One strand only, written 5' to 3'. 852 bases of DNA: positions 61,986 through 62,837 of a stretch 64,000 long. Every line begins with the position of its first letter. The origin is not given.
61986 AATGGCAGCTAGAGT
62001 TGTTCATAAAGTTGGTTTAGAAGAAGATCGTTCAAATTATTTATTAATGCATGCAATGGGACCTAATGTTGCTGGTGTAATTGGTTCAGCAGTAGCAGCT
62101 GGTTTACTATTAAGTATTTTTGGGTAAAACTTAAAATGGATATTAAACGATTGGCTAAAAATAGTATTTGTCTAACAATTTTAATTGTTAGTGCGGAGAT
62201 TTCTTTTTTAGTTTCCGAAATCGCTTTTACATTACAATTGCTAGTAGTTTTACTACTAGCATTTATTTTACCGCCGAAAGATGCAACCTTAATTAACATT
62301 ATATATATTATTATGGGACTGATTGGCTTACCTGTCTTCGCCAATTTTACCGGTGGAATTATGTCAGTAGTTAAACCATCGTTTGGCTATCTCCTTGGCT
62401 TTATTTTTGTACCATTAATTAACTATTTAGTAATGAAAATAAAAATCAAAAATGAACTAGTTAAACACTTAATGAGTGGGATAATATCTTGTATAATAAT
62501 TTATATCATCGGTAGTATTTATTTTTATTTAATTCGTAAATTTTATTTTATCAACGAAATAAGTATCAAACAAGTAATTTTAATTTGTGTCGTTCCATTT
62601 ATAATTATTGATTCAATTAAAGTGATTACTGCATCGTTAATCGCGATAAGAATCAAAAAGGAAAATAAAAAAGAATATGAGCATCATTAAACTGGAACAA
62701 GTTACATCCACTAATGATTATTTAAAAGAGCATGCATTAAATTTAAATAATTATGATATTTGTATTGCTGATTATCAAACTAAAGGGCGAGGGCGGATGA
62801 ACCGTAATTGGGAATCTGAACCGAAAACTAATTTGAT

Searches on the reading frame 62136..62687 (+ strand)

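Call 24: search_protein_families(library=pfam, proteins=[window:62136-62687:+], max_evalue=0.00001)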
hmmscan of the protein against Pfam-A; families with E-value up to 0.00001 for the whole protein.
window:62136-62687:+ (184 aa): 1 family
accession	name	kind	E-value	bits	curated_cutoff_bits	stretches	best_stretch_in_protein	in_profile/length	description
PF02632.19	BioY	-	3.2e-34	118.3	25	1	28-175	3-140/140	BioY family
